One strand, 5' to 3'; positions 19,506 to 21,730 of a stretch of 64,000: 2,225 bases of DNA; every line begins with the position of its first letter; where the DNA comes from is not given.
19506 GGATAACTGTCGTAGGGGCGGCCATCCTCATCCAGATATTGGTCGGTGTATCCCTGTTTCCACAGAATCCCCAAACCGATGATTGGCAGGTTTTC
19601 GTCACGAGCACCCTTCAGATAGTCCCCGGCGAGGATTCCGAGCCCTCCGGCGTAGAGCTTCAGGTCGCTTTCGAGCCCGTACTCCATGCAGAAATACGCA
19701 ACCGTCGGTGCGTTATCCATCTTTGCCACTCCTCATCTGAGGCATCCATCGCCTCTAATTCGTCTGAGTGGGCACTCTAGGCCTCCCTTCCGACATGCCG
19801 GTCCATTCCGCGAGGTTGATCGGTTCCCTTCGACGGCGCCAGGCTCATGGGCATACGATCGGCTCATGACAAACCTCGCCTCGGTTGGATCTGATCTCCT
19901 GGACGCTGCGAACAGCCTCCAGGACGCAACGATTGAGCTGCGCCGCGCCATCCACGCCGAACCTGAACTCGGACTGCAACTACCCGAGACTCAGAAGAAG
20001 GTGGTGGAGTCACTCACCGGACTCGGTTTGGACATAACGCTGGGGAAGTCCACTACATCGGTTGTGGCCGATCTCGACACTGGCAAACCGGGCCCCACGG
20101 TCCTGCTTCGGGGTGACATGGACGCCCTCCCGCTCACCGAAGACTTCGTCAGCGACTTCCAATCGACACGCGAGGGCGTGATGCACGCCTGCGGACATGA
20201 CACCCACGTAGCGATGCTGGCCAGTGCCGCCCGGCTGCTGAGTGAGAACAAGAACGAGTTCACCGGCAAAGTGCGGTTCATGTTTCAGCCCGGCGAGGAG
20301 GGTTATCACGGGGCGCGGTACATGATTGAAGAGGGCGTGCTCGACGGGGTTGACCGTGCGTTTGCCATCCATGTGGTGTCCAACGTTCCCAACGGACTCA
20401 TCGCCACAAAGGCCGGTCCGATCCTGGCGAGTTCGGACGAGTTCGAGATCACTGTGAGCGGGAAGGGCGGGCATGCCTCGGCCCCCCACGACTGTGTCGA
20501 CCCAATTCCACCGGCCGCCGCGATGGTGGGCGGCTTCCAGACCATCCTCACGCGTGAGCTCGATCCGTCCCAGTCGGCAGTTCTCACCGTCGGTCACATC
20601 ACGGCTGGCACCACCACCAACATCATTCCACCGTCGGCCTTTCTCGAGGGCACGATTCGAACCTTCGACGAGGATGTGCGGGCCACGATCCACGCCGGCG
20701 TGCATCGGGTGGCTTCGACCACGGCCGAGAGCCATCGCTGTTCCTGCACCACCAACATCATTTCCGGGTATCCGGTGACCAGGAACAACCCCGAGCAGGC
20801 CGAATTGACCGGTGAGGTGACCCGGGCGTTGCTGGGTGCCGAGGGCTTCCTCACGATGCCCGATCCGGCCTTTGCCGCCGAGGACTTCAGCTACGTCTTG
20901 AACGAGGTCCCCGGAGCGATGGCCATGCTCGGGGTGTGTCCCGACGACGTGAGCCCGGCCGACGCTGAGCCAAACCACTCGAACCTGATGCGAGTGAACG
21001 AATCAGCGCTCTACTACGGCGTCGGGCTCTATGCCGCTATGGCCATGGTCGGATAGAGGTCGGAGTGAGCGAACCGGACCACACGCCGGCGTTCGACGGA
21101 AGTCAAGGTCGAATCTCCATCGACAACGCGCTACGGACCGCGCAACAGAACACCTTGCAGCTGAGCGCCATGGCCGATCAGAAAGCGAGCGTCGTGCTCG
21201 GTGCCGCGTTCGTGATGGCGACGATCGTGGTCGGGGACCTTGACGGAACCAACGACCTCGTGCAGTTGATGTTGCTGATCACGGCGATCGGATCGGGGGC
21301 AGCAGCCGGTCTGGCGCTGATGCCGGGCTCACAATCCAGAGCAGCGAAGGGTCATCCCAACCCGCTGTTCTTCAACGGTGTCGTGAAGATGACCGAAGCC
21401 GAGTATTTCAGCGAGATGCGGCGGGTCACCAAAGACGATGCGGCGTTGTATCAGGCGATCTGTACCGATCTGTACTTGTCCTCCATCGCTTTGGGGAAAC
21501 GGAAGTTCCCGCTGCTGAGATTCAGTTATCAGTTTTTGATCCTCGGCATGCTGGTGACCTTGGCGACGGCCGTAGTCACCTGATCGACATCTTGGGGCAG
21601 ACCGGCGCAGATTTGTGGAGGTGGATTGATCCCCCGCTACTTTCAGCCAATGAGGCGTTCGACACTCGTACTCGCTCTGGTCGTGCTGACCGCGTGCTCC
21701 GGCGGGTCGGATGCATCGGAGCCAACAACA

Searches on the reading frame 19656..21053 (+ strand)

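Call 81: search_protein_families(library=pfam, proteins=[window:19656-21053:+], max_evalue=0.0001)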
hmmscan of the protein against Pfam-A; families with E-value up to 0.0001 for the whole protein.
window:19656-21053:+ (466 aa): 2 families
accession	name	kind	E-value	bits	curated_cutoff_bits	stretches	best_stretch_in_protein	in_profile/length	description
PF01546.33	Peptidase_M20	-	2.8e-36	125.8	24.6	1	150-463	1-204/206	Peptidase family M20/M25/M40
PF07687.19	M20_dimer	-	2.3e-10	40.8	21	1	262-357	8-103/107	Peptidase dimerisation domain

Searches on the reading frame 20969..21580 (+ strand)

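Call 81: search_protein_families(library=pfam, proteins=[window:20969-21580:+], max_evalue=0.0001)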
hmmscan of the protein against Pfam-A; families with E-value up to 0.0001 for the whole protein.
window:20969-21580:+ (204 aa): 1 family
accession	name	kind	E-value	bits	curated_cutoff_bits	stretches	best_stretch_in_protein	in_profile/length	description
PF18967.5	PycTM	-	2e-13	51.1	27.2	1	100-193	14-107/107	Pycsar effector protein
